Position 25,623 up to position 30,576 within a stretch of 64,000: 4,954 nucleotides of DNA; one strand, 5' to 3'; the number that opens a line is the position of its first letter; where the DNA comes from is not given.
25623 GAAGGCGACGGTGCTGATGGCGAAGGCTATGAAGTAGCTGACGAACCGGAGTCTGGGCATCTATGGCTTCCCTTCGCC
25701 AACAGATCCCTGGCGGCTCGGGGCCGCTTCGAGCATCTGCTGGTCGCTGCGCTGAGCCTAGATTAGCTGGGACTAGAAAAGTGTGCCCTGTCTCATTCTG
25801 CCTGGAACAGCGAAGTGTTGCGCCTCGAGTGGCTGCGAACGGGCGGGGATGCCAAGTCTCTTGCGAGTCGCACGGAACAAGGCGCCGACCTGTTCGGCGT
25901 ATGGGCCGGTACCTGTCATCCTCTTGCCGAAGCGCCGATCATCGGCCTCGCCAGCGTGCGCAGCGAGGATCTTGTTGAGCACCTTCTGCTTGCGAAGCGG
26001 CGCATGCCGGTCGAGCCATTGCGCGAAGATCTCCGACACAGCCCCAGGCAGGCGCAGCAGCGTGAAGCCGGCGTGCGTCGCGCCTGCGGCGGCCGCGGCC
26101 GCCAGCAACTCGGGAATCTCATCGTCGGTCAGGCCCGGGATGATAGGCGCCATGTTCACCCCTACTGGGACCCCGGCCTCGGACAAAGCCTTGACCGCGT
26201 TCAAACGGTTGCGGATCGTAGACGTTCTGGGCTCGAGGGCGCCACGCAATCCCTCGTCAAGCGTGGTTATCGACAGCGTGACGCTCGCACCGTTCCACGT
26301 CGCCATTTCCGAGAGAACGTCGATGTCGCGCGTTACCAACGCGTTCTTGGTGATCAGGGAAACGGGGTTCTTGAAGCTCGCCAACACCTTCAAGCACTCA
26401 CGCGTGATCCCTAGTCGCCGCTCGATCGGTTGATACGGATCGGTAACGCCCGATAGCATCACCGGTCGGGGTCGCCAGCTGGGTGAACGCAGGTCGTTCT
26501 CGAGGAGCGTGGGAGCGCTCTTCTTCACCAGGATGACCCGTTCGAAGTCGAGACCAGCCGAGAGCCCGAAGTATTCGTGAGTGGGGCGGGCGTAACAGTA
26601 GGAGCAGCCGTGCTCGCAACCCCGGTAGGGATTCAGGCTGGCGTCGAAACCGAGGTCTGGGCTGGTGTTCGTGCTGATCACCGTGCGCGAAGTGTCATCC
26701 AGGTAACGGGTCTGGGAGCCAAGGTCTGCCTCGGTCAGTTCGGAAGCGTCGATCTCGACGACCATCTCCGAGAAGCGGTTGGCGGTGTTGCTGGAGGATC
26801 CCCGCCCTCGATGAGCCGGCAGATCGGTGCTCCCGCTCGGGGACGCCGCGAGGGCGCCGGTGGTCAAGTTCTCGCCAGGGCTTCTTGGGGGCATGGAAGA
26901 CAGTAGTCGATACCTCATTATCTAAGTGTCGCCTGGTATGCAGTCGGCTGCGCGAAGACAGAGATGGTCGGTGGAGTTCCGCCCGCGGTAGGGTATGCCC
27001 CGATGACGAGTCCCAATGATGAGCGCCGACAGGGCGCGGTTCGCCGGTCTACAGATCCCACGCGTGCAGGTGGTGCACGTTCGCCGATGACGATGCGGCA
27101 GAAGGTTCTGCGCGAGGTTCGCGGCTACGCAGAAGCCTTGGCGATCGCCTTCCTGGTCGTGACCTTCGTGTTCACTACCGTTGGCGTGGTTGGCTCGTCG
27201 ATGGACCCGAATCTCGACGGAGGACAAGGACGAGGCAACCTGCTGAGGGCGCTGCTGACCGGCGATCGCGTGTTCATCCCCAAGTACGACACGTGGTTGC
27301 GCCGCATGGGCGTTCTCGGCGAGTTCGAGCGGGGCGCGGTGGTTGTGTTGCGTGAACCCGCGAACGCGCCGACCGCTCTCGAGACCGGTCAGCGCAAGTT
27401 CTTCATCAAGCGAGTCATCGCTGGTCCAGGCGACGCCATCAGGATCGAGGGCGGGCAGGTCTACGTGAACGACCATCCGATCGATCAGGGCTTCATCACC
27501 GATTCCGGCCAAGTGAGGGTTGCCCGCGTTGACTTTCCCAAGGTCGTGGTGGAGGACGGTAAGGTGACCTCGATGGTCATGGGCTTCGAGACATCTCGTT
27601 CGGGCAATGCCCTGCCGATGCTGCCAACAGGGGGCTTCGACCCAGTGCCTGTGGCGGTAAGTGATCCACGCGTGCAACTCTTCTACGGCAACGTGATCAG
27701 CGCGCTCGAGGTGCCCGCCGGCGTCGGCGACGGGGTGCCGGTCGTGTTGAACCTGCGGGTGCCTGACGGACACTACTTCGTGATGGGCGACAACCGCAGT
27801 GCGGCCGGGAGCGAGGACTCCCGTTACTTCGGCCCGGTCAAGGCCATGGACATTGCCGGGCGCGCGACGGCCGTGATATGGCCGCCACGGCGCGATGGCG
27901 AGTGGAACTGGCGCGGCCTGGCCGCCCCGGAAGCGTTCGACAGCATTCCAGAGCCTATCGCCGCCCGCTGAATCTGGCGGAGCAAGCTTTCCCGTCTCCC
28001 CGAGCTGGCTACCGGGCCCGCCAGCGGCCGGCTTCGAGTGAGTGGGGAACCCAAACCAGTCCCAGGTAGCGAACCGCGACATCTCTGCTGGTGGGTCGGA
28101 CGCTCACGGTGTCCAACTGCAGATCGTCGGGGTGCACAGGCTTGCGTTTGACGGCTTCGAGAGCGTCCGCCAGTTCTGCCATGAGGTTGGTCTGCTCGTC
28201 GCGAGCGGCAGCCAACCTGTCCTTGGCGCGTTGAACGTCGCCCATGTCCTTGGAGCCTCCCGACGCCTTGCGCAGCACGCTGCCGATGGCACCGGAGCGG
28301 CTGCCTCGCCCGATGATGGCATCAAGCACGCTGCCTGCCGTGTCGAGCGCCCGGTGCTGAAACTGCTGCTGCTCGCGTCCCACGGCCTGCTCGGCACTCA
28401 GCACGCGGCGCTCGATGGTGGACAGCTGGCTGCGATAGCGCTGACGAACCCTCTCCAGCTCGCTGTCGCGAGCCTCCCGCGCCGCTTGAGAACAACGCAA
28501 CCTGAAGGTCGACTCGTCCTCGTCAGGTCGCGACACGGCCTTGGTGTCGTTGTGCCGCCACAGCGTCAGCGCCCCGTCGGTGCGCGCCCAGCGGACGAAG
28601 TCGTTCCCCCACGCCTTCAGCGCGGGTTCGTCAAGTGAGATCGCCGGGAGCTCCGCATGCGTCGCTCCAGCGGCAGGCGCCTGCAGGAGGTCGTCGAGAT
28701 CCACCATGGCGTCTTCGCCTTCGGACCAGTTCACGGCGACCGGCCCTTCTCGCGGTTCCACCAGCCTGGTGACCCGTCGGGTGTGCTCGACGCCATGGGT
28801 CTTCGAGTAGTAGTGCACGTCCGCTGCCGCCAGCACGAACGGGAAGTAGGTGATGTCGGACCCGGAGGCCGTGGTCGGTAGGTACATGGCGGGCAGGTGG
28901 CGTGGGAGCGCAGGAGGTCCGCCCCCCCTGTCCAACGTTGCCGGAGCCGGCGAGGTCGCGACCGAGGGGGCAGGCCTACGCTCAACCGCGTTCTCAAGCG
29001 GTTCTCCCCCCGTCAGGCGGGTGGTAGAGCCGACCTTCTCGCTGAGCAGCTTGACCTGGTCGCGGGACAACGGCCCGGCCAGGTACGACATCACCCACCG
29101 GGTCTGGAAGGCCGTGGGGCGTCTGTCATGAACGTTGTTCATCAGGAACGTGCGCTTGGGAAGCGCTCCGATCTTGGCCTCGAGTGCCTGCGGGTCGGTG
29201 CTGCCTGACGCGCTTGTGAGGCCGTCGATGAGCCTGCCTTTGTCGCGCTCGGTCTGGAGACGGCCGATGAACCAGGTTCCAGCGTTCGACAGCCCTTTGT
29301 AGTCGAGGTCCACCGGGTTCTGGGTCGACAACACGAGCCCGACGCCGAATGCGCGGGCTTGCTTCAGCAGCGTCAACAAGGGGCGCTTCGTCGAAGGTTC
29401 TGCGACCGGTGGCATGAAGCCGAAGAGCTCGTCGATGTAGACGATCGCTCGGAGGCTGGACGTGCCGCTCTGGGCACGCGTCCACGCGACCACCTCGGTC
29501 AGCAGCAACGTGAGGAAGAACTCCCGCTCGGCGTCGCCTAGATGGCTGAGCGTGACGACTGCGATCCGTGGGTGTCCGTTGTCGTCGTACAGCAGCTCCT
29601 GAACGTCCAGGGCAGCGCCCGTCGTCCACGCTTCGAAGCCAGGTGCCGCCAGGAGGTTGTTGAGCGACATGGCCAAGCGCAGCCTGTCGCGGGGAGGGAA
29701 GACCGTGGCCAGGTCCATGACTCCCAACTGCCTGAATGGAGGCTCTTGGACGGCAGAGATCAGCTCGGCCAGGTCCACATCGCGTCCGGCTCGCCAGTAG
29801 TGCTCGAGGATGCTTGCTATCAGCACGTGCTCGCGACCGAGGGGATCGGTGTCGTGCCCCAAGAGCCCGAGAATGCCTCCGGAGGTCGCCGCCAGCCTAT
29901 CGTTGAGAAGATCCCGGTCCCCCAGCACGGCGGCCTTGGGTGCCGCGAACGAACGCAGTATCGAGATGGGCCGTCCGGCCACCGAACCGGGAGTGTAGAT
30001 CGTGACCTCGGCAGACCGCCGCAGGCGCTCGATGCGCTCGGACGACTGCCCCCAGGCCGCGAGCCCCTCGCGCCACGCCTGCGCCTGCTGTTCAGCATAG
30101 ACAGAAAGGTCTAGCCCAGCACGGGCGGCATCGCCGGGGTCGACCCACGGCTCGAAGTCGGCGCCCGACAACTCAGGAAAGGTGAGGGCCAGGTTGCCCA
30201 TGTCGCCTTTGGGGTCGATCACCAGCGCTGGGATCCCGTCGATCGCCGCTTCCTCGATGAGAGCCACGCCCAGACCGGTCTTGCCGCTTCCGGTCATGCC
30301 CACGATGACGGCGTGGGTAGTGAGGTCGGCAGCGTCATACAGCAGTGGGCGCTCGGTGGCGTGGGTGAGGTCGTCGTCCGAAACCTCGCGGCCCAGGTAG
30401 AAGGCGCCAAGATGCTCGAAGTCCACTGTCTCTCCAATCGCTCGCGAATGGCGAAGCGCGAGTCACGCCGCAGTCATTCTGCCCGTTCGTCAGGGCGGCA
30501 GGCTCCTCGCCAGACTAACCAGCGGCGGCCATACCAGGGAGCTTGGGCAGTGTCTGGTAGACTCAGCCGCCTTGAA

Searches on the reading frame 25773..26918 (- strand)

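Call 19: search_protein_families(library=pfam, proteins=[window:25773-26918:-], max_evalue=0.00001)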
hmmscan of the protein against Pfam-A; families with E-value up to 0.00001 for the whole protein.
window:25773-26918:- (381 aa): 1 family
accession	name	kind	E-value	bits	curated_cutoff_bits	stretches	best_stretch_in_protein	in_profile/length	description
PF04055.27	Radical_SAM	-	4.5e-16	59.9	29.5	1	96-273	2-164/166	Radical SAM superfamily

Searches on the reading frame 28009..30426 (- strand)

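Call 18: search_protein_families(library=pfam, proteins=[window:28009-30426:-], max_evalue=0.00001)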
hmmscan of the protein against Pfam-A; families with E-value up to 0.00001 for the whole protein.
window:28009-30426:- (805 aa): 1 family
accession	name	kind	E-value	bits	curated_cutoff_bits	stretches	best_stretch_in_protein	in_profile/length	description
PF01935.23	DUF87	-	7.3e-07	29.9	23.2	1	24-80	10-68/220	Helicase HerA, central domain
